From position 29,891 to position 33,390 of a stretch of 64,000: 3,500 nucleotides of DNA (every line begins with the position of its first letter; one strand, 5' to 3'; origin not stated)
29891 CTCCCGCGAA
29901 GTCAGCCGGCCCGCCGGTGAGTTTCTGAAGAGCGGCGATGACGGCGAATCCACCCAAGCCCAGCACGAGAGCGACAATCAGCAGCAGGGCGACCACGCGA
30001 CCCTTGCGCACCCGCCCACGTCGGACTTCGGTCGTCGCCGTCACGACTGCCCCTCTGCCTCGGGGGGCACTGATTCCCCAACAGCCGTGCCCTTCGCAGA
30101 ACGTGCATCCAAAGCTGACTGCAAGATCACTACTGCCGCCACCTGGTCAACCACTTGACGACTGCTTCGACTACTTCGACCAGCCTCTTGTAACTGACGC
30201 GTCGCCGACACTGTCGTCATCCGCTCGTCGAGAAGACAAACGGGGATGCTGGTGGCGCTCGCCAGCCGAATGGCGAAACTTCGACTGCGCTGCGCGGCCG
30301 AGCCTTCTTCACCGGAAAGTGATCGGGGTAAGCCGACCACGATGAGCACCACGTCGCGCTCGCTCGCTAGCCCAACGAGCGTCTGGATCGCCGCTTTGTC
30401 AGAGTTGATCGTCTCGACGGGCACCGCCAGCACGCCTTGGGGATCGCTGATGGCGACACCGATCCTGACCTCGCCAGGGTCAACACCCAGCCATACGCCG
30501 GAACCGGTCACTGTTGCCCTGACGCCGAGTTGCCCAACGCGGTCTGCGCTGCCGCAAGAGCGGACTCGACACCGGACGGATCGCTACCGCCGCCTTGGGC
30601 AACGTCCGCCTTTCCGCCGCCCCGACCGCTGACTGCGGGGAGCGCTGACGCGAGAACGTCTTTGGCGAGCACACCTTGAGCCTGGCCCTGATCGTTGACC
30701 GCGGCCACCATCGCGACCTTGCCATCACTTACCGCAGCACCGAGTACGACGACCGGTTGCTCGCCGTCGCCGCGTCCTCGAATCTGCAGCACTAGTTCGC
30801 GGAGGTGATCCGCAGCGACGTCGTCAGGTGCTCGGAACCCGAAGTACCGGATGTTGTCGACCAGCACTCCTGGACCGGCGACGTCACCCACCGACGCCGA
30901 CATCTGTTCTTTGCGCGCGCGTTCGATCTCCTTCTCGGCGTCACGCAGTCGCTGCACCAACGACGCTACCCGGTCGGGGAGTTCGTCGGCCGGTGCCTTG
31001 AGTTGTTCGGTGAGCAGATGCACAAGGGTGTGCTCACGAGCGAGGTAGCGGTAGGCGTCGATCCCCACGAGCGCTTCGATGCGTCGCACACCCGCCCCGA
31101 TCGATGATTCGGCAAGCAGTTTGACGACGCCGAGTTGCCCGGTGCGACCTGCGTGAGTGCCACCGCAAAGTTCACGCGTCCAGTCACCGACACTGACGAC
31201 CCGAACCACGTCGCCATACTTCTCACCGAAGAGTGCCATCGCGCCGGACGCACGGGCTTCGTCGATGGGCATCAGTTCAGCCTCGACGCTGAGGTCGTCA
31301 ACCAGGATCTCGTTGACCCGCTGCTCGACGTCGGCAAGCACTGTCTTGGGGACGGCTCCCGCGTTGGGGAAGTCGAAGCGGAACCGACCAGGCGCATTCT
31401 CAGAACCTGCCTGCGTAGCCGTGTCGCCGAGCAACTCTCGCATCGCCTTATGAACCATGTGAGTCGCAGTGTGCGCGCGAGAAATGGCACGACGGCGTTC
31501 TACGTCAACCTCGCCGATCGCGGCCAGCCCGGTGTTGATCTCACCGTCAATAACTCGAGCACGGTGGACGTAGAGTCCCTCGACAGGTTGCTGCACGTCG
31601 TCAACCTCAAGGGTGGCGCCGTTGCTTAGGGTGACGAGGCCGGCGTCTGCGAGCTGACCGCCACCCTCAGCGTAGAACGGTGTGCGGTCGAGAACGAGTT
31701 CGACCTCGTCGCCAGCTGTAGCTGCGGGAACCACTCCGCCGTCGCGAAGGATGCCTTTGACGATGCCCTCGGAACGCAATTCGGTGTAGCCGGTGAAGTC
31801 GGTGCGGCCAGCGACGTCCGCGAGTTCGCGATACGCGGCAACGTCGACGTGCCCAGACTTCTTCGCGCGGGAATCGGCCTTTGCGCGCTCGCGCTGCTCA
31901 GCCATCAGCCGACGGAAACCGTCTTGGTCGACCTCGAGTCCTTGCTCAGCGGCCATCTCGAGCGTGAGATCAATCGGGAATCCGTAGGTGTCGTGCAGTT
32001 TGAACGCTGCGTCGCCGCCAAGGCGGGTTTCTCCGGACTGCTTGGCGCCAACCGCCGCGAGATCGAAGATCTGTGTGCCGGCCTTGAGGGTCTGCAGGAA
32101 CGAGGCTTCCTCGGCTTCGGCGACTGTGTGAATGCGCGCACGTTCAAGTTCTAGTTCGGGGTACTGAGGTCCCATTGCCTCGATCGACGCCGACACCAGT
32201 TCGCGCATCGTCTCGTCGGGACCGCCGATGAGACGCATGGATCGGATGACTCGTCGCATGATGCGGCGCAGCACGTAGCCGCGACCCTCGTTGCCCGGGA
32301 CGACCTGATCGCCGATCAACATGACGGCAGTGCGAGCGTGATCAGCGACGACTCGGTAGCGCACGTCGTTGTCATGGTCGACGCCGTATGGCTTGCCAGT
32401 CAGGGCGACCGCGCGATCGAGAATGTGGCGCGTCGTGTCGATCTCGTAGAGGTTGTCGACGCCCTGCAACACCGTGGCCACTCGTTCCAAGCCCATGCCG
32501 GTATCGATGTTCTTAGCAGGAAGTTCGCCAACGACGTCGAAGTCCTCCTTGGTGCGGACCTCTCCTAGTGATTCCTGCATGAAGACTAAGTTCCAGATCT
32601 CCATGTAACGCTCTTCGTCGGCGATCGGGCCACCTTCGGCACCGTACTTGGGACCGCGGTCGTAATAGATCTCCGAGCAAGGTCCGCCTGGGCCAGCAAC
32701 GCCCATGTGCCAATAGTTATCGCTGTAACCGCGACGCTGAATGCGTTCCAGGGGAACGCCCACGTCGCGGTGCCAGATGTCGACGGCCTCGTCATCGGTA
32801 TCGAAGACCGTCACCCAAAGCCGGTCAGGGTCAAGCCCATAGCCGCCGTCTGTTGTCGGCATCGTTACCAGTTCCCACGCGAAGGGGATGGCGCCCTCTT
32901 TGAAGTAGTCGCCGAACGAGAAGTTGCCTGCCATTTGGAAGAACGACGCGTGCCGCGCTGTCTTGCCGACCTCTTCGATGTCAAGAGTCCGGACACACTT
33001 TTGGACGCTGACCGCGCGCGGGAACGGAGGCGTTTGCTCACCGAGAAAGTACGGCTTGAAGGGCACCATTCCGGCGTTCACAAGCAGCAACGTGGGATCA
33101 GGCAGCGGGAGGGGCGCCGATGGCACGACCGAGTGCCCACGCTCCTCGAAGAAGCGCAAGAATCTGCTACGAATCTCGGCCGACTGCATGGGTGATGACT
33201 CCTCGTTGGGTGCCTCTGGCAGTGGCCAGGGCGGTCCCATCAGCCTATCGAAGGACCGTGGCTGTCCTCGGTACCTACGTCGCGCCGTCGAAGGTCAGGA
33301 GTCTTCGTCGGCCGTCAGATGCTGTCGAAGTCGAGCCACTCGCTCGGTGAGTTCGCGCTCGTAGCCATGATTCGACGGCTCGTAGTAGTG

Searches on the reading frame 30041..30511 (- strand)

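Call 55: search_protein_families(library=pfam, proteins=[window:30041-30511:-], max_evalue=0.001)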
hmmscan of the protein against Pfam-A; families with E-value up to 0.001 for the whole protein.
window:30041-30511:- (156 aa): 1 family
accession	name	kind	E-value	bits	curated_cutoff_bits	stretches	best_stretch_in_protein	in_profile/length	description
PF03652.20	RuvX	-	8.7e-40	136.6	29.2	1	6-135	2-133/134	Holliday junction resolvase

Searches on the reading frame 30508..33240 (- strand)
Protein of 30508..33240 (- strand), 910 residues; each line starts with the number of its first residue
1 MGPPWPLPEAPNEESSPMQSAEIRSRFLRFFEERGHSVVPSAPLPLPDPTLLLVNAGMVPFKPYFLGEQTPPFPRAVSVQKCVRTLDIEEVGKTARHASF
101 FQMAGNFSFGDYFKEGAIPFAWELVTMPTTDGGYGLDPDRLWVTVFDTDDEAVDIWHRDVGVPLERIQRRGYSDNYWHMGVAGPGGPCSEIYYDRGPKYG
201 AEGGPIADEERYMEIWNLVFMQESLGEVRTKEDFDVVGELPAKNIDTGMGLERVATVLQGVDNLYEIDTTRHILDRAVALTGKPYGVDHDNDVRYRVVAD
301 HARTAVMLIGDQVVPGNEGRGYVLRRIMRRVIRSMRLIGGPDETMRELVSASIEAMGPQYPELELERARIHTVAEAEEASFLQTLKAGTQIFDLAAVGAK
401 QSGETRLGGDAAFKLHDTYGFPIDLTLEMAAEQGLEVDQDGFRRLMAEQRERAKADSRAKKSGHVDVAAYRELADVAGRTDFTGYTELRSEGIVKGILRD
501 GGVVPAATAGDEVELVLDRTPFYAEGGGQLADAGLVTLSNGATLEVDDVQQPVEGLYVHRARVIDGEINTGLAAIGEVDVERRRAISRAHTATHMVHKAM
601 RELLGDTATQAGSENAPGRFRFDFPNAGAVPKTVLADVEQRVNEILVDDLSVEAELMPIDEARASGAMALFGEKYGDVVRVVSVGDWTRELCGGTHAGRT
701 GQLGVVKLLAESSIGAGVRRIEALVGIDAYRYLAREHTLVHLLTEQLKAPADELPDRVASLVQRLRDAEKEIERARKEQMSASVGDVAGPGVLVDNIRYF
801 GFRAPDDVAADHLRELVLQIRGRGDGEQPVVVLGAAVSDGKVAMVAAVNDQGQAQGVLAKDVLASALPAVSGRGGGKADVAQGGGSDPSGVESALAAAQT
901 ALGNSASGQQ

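Call 55: search_protein_families(library=pfam, proteins=[window:30508-33240:-], max_evalue=0.001)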
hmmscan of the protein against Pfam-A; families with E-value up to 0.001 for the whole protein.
window:30508-33240:- (910 aa): 3 families
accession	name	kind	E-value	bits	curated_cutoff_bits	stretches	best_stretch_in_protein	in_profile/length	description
PF01411.24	tRNA-synt_2c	-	1.7e-180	601.6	30.3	1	22-581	1-551/552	tRNA synthetases class II (A)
PF07973.19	tRNA_SAD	-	2.5e-15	56.6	24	1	679-722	1-44/44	Threonyl and Alanyl tRNA synthetase second additional domain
PF02272.25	DHHA1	-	3.3e-08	34.4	25.9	1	805-902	10-100/102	DHHA1 domain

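Call 66: find_homologous_proteins(query=window:30508-33240:-, max_evalue=1e-50)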
Query window:30508-33240:- (910 aa): 8000 proteins with E <= 1e-50 among 8000 candidates; the best 120 are listed.
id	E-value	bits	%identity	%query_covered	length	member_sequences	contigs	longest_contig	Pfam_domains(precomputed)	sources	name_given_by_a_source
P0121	0.0e+0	1988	100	98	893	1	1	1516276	PF01411.25,PF07973.20,PF02272.25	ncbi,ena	-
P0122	0.0e+0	1684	83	97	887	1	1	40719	PF01411.25,PF07973.20,PF02272.25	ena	-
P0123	0.0e+0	1628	80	98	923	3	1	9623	PF01411.25,PF07973.20,PF02272.25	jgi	-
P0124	0.0e+0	1616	81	97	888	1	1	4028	PF01411.25,PF07973.20,PF02272.25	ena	-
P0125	0.0e+0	1588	78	96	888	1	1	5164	PF01411.25,PF07973.20,PF02272.25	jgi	jgi:alanyl-tRNA synthetase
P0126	0.0e+0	1561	78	97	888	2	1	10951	PF01411.25,PF07973.20,PF02272.25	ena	-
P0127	0.0e+0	1546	77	96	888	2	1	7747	PF01411.25,PF07973.20,PF02272.25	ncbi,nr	ncbi:MAG TPA: alanine--tRNA ligase [Actinomycetes bacterium]|nr:alanine--tRNA ligase [Actinomycetes 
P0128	0.0e+0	1546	76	97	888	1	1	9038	PF01411.25,PF07973.20,PF02272.25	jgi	jgi:alanyl-tRNA synthetase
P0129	0.0e+0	1544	76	97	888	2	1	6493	PF01411.25,PF07973.20,PF02272.25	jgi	-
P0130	0.0e+0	1542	76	96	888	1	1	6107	PF01411.25,PF07973.20,PF02272.25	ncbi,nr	ncbi:MAG TPA: alanine--tRNA ligase [Actinomycetes bacterium]|nr:alanine--tRNA ligase [Actinomycetes 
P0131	0.0e+0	1538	78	96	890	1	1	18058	PF01411.25,PF07973.20,PF02272.25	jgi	jgi:alanyl-tRNA synthetase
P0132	0.0e+0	1533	77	97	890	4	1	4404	PF01411.25,PF07973.20,PF02272.25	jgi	jgi:alanyl-tRNA synthetase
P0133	0.0e+0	1528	76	97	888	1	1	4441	PF01411.25,PF07973.20,PF02272.25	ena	-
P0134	0.0e+0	1525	77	96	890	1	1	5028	PF01411.25,PF07973.20,PF02272.25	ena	-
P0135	0.0e+0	1522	76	97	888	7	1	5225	PF01411.25,PF07973.20,PF02272.25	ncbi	-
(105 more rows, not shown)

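Call 67: find_encoding_contigs(protein=P0121, flank=500, max_places=3)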
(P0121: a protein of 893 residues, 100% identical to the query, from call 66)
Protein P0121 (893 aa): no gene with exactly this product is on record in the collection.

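Call 68: list_cluster_members(proteins=[P0121, P0001])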
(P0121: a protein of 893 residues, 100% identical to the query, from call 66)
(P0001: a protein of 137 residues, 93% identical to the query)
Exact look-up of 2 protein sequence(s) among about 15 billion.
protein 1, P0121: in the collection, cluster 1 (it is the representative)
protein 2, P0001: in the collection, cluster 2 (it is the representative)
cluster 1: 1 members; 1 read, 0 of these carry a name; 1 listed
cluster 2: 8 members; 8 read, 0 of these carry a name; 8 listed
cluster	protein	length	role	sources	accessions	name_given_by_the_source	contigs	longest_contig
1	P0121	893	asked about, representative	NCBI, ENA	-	-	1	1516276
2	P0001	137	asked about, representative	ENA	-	-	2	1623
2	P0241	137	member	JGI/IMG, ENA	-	-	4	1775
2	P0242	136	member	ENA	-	-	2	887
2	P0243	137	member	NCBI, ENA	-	-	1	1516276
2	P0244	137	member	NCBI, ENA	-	-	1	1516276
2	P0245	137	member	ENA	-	-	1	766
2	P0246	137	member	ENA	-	-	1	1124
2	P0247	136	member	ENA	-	-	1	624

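Call 71: find_encoding_contigs(protein=P0241, flank=3000, max_places=6)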
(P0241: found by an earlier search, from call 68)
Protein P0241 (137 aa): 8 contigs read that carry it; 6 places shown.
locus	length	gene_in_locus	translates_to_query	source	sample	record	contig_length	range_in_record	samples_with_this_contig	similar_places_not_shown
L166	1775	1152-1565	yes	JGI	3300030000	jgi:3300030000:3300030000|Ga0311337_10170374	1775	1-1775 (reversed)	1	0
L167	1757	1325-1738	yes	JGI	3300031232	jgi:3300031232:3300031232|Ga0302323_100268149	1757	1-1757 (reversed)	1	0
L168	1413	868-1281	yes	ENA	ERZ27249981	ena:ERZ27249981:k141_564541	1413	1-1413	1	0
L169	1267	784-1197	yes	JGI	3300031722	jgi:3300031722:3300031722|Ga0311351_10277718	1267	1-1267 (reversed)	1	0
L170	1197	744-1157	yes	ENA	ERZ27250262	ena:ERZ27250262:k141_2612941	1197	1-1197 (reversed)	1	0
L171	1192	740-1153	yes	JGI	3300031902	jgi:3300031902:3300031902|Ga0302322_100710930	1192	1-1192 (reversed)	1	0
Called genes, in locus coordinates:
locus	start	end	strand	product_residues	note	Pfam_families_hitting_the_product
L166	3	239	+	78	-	?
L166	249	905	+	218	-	-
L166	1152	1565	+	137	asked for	PF07963:N_methyl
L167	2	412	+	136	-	?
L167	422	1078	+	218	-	-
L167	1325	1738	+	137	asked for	PF07963:N_methyl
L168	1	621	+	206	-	?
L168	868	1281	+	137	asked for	PF07963:N_methyl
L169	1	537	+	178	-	?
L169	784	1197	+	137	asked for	PF07963:N_methyl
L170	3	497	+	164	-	?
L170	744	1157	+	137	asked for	PF07963:N_methyl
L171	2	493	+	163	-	?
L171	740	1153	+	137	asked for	PF07963:N_methyl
